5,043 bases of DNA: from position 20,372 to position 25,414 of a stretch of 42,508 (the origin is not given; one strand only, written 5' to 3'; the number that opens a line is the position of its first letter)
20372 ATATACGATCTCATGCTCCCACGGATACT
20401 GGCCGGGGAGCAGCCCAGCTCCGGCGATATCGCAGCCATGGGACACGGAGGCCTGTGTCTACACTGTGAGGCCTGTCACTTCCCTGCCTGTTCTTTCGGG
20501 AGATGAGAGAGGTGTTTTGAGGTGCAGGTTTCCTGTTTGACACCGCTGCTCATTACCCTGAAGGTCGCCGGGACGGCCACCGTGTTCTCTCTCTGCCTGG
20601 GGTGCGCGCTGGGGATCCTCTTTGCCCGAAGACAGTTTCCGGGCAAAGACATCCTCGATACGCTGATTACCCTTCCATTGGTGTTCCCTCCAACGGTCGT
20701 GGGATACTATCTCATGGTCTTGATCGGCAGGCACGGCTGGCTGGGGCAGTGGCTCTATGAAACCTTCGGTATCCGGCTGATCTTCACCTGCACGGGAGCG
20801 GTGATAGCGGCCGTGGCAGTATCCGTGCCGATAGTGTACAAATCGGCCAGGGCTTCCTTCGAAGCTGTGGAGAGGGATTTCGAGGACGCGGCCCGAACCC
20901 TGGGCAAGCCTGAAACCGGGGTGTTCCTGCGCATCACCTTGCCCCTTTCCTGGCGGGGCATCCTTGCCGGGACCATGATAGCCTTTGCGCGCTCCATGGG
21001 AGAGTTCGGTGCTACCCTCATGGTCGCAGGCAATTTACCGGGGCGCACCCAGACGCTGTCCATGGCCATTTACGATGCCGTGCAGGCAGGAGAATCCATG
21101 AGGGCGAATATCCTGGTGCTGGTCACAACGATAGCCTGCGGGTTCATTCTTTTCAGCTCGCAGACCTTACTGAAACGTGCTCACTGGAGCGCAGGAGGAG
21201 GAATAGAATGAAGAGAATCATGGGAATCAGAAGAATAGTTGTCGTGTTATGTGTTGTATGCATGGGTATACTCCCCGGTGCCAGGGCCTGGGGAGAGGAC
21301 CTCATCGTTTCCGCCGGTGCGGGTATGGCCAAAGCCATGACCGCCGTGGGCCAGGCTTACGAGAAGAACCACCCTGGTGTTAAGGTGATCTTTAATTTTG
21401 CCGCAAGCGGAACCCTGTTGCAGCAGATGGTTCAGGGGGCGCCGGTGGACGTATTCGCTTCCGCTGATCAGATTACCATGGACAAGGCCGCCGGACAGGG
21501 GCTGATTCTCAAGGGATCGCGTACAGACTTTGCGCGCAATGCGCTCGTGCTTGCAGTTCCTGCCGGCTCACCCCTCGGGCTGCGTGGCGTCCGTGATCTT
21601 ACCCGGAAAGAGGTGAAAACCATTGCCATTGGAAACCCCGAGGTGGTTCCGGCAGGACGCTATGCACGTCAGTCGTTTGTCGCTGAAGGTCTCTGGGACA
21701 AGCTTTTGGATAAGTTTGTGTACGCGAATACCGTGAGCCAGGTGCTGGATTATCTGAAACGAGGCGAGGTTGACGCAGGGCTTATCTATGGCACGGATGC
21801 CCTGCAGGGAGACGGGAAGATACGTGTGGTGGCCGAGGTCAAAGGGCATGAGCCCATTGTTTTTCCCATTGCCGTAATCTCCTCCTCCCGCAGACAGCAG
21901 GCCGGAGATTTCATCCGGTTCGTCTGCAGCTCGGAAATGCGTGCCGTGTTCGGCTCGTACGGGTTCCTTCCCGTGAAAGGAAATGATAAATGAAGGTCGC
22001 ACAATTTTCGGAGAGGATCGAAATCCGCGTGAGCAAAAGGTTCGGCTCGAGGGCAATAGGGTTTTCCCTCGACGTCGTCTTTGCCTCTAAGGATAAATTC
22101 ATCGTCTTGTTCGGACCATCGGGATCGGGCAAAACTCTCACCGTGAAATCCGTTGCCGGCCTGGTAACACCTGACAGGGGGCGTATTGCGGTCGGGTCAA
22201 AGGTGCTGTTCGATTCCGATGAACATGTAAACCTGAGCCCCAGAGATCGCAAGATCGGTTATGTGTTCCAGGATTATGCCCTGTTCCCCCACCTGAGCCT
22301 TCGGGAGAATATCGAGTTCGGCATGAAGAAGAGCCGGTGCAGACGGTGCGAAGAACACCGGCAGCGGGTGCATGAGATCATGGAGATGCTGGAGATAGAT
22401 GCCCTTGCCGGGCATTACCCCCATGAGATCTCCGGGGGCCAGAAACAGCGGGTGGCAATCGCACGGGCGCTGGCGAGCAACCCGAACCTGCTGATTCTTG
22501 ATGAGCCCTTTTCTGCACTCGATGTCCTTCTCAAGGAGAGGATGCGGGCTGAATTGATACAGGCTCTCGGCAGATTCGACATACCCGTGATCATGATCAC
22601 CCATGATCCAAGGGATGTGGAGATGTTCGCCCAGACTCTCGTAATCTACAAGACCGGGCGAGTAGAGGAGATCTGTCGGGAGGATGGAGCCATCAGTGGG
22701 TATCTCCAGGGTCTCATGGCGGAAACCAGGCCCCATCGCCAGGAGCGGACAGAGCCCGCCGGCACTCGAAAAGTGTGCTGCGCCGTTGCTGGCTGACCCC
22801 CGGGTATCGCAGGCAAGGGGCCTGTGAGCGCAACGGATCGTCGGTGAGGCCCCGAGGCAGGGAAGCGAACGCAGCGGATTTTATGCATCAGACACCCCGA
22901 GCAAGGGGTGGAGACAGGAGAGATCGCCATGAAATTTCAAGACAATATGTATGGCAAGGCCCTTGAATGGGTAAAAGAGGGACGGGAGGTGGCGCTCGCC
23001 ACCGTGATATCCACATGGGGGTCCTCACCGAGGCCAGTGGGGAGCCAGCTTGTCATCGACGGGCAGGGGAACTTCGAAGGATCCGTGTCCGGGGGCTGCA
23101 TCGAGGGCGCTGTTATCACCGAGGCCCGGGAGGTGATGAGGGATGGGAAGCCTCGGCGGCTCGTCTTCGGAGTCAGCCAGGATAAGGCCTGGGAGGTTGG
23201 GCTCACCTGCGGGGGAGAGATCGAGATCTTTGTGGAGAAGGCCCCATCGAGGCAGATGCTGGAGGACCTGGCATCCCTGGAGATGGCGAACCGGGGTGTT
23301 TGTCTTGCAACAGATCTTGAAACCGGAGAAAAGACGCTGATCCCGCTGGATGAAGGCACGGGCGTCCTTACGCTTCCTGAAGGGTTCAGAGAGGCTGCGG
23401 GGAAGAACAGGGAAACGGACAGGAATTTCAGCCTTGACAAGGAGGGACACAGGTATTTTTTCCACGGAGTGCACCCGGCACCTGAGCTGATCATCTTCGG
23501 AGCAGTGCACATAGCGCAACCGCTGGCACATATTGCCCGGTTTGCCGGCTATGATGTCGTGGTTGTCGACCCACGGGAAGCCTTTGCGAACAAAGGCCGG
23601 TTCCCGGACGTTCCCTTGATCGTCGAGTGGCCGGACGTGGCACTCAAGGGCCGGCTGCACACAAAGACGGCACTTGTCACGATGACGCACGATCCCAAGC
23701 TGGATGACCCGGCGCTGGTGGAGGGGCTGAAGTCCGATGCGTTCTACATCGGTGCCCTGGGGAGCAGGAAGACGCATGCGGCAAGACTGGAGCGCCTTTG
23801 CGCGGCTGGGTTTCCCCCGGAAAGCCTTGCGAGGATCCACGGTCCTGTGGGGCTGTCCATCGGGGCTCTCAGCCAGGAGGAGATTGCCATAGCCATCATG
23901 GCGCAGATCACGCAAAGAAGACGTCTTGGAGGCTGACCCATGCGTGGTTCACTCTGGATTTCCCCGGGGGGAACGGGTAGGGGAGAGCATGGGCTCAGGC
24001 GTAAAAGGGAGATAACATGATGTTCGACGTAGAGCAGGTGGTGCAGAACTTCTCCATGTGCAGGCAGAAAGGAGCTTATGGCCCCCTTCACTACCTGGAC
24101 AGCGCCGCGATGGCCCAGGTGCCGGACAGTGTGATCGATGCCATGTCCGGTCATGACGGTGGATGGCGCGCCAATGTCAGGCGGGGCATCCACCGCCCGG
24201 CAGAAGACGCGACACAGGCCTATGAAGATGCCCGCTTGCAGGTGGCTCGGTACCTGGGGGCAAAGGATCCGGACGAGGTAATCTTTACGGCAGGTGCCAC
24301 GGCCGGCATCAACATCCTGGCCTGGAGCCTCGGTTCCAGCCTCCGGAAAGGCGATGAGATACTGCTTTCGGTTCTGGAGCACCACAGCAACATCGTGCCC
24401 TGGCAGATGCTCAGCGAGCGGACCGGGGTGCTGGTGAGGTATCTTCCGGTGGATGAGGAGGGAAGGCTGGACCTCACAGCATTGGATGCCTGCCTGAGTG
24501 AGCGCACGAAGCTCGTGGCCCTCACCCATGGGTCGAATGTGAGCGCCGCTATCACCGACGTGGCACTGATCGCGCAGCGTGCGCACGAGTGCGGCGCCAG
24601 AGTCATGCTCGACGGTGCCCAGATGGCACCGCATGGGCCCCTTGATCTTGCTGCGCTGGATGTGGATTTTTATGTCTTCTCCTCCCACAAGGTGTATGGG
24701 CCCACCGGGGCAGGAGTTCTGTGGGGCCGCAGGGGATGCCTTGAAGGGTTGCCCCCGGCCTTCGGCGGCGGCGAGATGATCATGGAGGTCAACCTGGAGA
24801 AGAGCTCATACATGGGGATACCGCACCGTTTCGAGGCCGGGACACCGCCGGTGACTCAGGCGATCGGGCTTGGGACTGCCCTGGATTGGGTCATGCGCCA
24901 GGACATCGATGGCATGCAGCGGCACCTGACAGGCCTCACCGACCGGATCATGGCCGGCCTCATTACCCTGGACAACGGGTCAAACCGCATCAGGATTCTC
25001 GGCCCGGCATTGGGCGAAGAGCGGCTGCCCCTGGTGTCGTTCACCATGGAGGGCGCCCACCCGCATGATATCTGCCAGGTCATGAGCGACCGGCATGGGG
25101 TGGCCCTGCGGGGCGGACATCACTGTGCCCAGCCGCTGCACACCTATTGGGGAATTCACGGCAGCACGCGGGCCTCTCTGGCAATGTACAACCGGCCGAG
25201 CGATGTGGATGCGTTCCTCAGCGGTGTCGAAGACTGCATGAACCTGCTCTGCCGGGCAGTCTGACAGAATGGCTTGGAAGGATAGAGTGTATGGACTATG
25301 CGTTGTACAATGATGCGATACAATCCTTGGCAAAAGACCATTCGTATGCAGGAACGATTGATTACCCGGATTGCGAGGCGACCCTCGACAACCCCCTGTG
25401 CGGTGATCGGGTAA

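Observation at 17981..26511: Self-contained molybdenum-cofactor uptake, assembly and sulfuration array downstream of the hydroxylase (best candidate for a new system)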

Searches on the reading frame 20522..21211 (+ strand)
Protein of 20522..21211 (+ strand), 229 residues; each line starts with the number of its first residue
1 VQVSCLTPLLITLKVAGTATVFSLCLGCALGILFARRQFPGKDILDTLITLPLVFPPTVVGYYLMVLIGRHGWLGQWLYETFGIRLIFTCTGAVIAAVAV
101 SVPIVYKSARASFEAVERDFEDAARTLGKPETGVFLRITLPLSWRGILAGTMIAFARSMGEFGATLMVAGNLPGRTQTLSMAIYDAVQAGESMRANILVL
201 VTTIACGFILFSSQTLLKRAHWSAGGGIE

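Call 4: search_protein_families(library=pfam, proteins=[window:20522-21211:+], max_evalue=0.01)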
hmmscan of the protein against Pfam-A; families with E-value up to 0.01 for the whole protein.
window:20522-21211:+ (229 aa): 1 family
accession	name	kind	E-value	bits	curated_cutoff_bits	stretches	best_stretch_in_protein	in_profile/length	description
PF00528.27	BPD_transp_1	-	3e-17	63.4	26.4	1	28-219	2-180/184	Binding-protein-dependent transport system inner membrane component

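Call 6: search_protein_families(library=ncbifam, proteins=[window:20522-21211:+], max_evalue=0.001)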
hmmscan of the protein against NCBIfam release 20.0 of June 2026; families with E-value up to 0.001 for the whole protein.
window:20522-21211:+ (229 aa): 35 families (the best 25 are shown)
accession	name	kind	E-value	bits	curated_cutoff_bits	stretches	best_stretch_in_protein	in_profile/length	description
TIGR02141.1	modB_ABC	equivalog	1.6e-70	237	182.6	1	11-216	2-205/208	molybdate ABC transporter permease subunit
NF006939.0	PRK09421.1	equivalog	1.3e-65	221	262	1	7-220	10-224/230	molybdate ABC transporter permease subunit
TIGR01581.1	Mo_ABC_porter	hypoth_equivalog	3.5e-54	183.7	210.3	1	8-205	22-219/225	ABC transporter permease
TIGR00969.1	3a0106s02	subfamily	9e-48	163.1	240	1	8-217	62-270/272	sulfate ABC transporter permease subunit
TIGR02139.1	permease_CysT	equivalog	1.9e-40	139.1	246.1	1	5-213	48-255/265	sulfate ABC transporter permease subunit CysT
NF040839.1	tungstate_WtpB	equivalog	9.9e-39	133.5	340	1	6-206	43-240/251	tungstate ABC transporter permease WtpB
NF008208.0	PRK10971.1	equivalog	3.1e-38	131.8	415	1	10-220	61-270/277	sulfate/thiosulfate ABC transporter permease CysT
TIGR02140.1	permease_CysW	equivalog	6e-36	124.3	329.1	1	9-197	49-236/261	sulfate ABC transporter permease subunit CysW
NF038017.1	ABC_perm1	subfamily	2.6e-29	102.5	100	1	12-199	1-180/184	ABC transporter permease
NF008620.0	PRK11602.1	equivalog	1.7e-24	86.5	442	1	8-194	65-250/291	sulfate/thiosulfate ABC transporter permease CysW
NF011624.0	PRK15050.1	equivalog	7e-22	77.9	247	1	7-213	73-281/297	2-aminoethylphosphonate ABC transporter permease subunit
TIGR03226.1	PhnU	equivalog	1e-20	74.5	283.45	1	9-214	93-300/311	2-aminoethylphosphonate ABC transporter permease subunit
TIGR03262.1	PhnU2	equivalog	1.2e-16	60.5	593.25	1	9-214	56-253/546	putative 2-aminoethylphosphonate ABC transporter permease subunit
NF006951.0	PRK09433.1-2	equivalog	1.3e-15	57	788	1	13-216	60-264/535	thiamine/thiamine pyrophosphate ABC transporter permease ThiP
TIGR02138.1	phosphate_pstC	equivalog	3.2e-15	55.9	196.45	1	4-211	61-278/296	phosphate ABC transporter permease subunit PstC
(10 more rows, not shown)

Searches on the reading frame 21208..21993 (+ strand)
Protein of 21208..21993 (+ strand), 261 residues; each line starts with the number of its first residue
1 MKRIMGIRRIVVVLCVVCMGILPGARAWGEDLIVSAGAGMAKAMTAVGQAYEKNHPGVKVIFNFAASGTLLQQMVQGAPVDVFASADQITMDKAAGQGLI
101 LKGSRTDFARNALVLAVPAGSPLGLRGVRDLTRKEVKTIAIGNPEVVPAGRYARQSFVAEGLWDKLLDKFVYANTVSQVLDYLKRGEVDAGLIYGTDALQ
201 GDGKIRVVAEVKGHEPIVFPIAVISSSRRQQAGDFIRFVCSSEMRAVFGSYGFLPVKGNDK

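Call 4: search_protein_families(library=pfam, proteins=[window:21208-21993:+], max_evalue=0.01)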
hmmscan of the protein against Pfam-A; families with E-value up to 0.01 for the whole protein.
window:21208-21993:+ (261 aa): 4 families
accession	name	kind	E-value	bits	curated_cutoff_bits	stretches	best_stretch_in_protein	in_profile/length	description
PF13531.11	SBP_bac_11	-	1.1e-59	202.4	25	1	33-253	2-226/227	Bacterial extracellular solute-binding protein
PF01547.30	SBP_bac_1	-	1.2e-19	71.9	26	1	40-243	4-304/307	Bacterial extracellular solute-binding protein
PF12849.12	PBP_like_2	-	1.3e-08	35.3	27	1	40-139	20-115/267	PBP superfamily domain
PF12974.12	Phosphonate-bd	-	0.00026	20.9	27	1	53-198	25-167/242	ABC transporter, phosphonate, periplasmic substrate-binding protein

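Call 6: search_protein_families(library=ncbifam, proteins=[window:21208-21993:+], max_evalue=0.001)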
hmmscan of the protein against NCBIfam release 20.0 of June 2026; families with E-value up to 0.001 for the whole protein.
window:21208-21993:+ (261 aa): 8 families
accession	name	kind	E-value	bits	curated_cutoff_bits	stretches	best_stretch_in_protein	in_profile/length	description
TIGR01256.1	modA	equivalog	6.3e-53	179.9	62.5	1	38-252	2-217/217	molybdate ABC transporter substrate-binding protein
NF007958.0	PRK10677.1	equivalog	5.5e-39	133.7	253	1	16-255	13-255/256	molybdate ABC transporter substrate-binding protein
NF002918.0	PRK03537.1-4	equivalog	3.6e-09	36.3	288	1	33-157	9-130/246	molybdate ABC transporter substrate-binding protein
NF002917.0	PRK03537.1-3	equivalog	4.5e-08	32.6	264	1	34-157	27-147/267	molybdate ABC transporter substrate-binding protein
NF002919.0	PRK03537.1-6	equivalog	1.5e-07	31.2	482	1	34-157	36-156/275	molybdate ABC transporter substrate-binding protein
NF002916.0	PRK03537.1-2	equivalog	4.6e-06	26.3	359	1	40-117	13-87/244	molybdate ABC transporter substrate-binding protein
NF003196.0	PRK04168.1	equivalog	4.9e-06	25.6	355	1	9-116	11-117/338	tungstate ABC transporter substrate-binding protein WtpA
TIGR03730.1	tungstate_WtpA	equivalog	9.7e-05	21.6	242.75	1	33-117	4-87/275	tungstate ABC transporter substrate-binding protein WtpA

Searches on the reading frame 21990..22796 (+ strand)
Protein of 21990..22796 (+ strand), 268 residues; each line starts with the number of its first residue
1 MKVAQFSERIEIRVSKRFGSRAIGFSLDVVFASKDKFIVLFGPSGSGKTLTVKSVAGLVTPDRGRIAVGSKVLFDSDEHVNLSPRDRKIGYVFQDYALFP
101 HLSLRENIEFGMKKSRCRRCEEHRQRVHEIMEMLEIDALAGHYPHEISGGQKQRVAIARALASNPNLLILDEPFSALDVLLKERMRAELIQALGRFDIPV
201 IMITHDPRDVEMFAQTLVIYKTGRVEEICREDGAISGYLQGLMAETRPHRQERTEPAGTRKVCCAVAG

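Call 4: search_protein_families(library=pfam, proteins=[window:21990-22796:+], max_evalue=0.01)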
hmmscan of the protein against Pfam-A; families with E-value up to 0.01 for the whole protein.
window:21990-22796:+ (268 aa): 7 families
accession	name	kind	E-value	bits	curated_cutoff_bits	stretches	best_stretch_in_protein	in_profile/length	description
PF00005.33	ABC_tran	-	4.2e-31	108.8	25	1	34-174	10-136/137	ABC transporter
PF02463.25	SMC_N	-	3.1e-05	23.9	40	1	30-221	19-213/220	RecF/RecN/SMC N terminal domain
PF13304.12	AAA_21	-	3.3e-05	24.6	27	1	128-207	220-300/304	AAA domain, putative AbiEii toxin, Type IV TA system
PF00004.35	AAA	-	0.00017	22.5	21.2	1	38-66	1-29/131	ATPase family associated with various cellular activities (AAA)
PF13401.12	AAA_22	-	0.00052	20.8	27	1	34-75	4-33/130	AAA domain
PF13671.12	AAA_33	-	0.0024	18.6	27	0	38-56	2-20/143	AAA domain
PF13191.12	AAA_16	-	0.0073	17.3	32.6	0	30-74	19-63/167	AAA ATPase domain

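Call 6: search_protein_families(library=ncbifam, proteins=[window:21990-22796:+], max_evalue=0.001)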
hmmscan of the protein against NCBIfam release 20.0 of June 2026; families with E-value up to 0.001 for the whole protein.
window:21990-22796:+ (268 aa): 185 families (the best 25 are shown)
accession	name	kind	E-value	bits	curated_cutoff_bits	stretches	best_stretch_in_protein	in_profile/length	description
TIGR02142.1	modC_ABC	equivalog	2.3e-62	211.3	285.05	1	17-230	4-215/353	molybdenum ABC transporter ATP-binding protein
NF040933.2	ABC_arch_GlcV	equivalog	8.6e-58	195.9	450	1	33-229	30-224/357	glucose ABC transporter ATP-binding protein GlcV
TIGR03265.1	PhnT2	equivalog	4.4e-55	187.3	457.7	1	14-228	10-216/353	putative 2-aminoethylphosphonate ABC transporter ATP-binding protein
TIGR00968.1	3a0106s01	subfamily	4.3e-54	183.5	342.75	1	13-229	5-213/237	sulfate ABC transporter ATP-binding protein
NF008355.0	PRK11144.1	equivalog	2.3e-53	181.4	434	1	10-227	2-209/353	molybdenum ABC transporter ATP-binding protein ModC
TIGR01187.1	potA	subfamily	4.4e-53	180.5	355.6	1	40-228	1-182/325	polyamine ABC transporter ATP-binding protein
NF040840.2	tungstate_WtpC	equivalog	9e-52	176.5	440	1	33-230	24-214/347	tungstate ABC transporter ATP-binding protein WtpC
NF006987.0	PRK09452.1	equivalog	1e-51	175.8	482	1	13-228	22-229/378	spermidine/putrescine ABC transporter ATP-binding protein PotA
NF043075.1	MMSYN1_0197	equivalog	2.7e-50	171.3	550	1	14-229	8-215/341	spermidine/putrescine ABC transporter ATP-binding protein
NF008653.0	PRK11650.1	subfamily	1.1e-49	169.4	432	1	23-229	19-217/357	sn-glycerol-3-phosphate ABC transporter ATP-binding protein UgpC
TIGR01186.1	proV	subfamily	2.4e-48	165.1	326.6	1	34-229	18-212/363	betaine/proline/choline family ABC transporter ATP-binding protein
NF008513.0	PRK11432.1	equivalog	9.3e-48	162.9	496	1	13-227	11-217/351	ferric ABC transporter ATP-binding protein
NF008105.0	PRK10851.1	equivalog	2.7e-47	161.2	502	1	12-229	5-219/362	sulfate/thiosulfate ABC transporter ATP-binding protein CysA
NF008233.0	PRK11000.1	equivalog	8.9e-47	159.7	568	1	14-229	9-216/369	maltose/maltodextrin ABC transporter ATP-binding protein MalK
TIGR03258.1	PhnT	equivalog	1.2e-45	156.1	499.15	1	35-227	34-220/359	2-aminoethylphosphonate ABC transport system ATP-binding subunit PhnT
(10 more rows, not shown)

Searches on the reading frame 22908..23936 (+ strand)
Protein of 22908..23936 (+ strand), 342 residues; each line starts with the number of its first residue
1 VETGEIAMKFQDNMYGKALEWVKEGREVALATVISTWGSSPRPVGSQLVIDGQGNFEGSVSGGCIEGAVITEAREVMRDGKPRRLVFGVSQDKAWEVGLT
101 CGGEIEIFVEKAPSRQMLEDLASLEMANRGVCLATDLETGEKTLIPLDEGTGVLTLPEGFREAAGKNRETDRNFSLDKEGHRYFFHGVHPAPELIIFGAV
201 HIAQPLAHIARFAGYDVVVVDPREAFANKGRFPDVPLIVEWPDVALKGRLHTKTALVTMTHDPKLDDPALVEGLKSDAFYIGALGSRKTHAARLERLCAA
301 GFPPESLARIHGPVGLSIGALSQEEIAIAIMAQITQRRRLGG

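Call 4: search_protein_families(library=pfam, proteins=[window:22908-23936:+], max_evalue=0.01)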
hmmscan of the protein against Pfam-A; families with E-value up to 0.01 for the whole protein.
window:22908-23936:+ (342 aa): 2 families
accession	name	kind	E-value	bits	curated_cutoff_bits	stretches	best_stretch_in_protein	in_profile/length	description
PF13478.12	XdhC_C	-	1.1e-42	145.9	29.7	1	194-334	1-125/125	XdhC Rossmann domain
PF02625.21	XdhC_CoxI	-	7.2e-26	90.4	24.3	1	21-87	1-67/68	XdhC and CoxI family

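Call 6: search_protein_families(library=ncbifam, proteins=[window:22908-23936:+], max_evalue=0.001)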
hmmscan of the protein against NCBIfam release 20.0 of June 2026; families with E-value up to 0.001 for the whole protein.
window:22908-23936:+ (342 aa): 2 families
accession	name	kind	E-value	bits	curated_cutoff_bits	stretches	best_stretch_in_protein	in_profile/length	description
NF045664.1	XdhC_rel_AOR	equivalog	1e-61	209.1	350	1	17-339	4-345/346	XdhC family aldehyde oxidoreductase maturation factor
TIGR02964.1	xanthine_xdhC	equivalog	1.3e-25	90.4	161.6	1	30-334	2-245/246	xanthine dehydrogenase accessory protein XdhC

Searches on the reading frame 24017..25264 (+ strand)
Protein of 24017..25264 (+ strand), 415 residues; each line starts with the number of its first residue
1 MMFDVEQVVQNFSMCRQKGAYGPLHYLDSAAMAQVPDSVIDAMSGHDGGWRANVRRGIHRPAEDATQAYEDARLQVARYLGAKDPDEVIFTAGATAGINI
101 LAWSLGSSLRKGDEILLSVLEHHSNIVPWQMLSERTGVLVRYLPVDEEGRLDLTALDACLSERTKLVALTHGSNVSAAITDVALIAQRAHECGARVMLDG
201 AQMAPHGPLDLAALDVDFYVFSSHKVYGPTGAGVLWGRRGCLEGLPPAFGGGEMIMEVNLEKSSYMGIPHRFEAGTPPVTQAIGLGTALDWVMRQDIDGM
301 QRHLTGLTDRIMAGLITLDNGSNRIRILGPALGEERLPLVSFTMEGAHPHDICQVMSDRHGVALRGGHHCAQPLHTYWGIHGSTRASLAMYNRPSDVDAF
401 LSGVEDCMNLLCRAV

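Call 4: search_protein_families(library=pfam, proteins=[window:24017-25264:+], max_evalue=0.01)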
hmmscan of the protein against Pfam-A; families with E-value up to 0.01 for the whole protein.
window:24017-25264:+ (415 aa): 3 families
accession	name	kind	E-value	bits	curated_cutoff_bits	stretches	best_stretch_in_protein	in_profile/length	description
PF00266.25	Aminotran_5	-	1.4e-122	409.7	21.5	1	25-400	1-371/371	Aminotransferase class-V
PF01053.26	Cys_Met_Meta_PP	-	2.8e-06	26.6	27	1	97-212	76-188/381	Cys/Met metabolism PLP-dependent enzyme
PF01212.27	Beta_elim_lyase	-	0.00036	20.4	27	1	86-203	48-172/288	Beta-eliminating lyase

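Call 6: search_protein_families(library=ncbifam, proteins=[window:24017-25264:+], max_evalue=0.001)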
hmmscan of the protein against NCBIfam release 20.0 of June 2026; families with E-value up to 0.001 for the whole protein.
window:24017-25264:+ (415 aa): 36 families (the best 25 are shown)
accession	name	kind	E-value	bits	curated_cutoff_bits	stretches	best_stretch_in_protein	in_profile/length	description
TIGR01979.1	sufS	subfamily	2e-138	461.6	475.1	1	7-410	2-401/403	SufS family cysteine desulfurase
NF041166.1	f2_encap_cargo1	exception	1.9e-121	407.2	800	1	2-405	224-621/623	family 2A encapsulin nanocompartment cargo protein cysteine desulfurase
NF006791.0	PRK09295.1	equivalog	5.6e-107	358.3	661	1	1-411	1-405/406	cysteine desulfurase SufS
NF008126.0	PRK10874.1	equivalog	3e-102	342.8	607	1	2-411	3-399/401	cysteine desulfurase CsdA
TIGR03392.1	FeS_syn_CsdA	equivalog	4.1e-98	329.2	493.6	1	3-411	1-396/398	cysteine desulfurase CsdA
TIGR01976.1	am_tr_V_VC1184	hypoth_equivalog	1.4e-68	232.1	352.35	1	3-402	1-399/401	cysteine desulfurase-like protein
TIGR01977.1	am_tr_V_EF2568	hypoth_equivalog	6.2e-60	203.2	377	1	26-405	2-374/376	cysteine desulfurase family protein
NF040779.1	Sec_lyase_SclA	exception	2.3e-47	161.7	525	1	51-406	29-375/378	selenocysteine lyase SclA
TIGR03402.1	FeS_nifS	equivalog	2.5e-42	145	530.75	1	26-407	2-369/379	cysteine desulfurase NifS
TIGR03235.1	DNA_S_dndA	equivalog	8.8e-36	123.9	480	1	26-329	1-286/353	cysteine desulfurase DndA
NF010611.0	PRK14012.1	equivalog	2.4e-32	112.4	548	1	26-319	8-287/406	IscS subfamily cysteine desulfurase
TIGR02006.1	IscS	equivalog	6.4e-29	101.2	643.2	1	26-318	6-282/402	IscS subfamily cysteine desulfurase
TIGR03403.1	nifS_epsilon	equivalog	8.1e-25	87.4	587.7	1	26-312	2-272/382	NifS family cysteine desulfurase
TIGR04343.1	egtE_PLP_lyase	equivalog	4.8e-21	75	400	1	24-290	15-262/370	ergothioneine biosynthesis PLP-dependent enzyme EgtE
NF002806.0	PRK02948.1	subfamily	2.1e-18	66.5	304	1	26-235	3-210/381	IscS subfamily cysteine desulfurase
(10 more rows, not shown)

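Call 87: search_solved_structures(query=window:24017-25264:+, max_evalue=1e-40)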
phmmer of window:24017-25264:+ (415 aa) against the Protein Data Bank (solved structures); distinct sequences matched with E-value up to 1e-40: 42.
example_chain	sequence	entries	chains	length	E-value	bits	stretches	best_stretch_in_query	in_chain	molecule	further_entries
4w91_A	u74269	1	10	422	3.1e-101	342.3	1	1-406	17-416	Aminotransferase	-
4q75_A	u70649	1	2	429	1.1e-100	340.5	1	8-409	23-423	Cysteine desulfurase 2, chloroplastic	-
5vpr_A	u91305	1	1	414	2.8e-100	339.2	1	2-411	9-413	Cysteine desulfurase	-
1t3i_A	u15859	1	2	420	1.2e-99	337.1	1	8-406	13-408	Probable cysteine desulfurase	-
4q76_A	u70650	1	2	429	2.7e-99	336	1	8-409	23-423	Cysteine desulfurase 2, chloroplastic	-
8kg1_A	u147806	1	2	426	6.1e-98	331.5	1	2-405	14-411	cysteine desulfurase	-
8d8s_A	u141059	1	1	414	7e-95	321.4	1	3-405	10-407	Cysteine desulfurase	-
5xt5_A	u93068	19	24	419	1.7e-93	316.9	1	7-405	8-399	Cysteine desulfurase SufS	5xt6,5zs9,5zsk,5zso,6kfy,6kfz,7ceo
5j8q_A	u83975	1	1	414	1.8e-93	316.8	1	7-405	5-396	Cysteine desulfurase SufS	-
6c9e_A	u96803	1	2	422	4e-93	315.6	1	2-404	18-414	Cysteine desulfurase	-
6mrh_A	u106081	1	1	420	4.2e-93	315.5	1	1-410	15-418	Cysteine desulfurase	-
6mre_A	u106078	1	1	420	4.2e-93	315.5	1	1-410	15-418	Cysteine desulfurase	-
9ddd_A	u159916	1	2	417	7.5e-93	314.7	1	20-410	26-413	Probable cysteine desulfurase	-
8odq_B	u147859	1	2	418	7.6e-93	314.7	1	20-410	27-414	Cysteine desulfurase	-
7e6d_A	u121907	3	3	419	1.1e-92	314.1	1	7-405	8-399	Cysteine desulfurase SufS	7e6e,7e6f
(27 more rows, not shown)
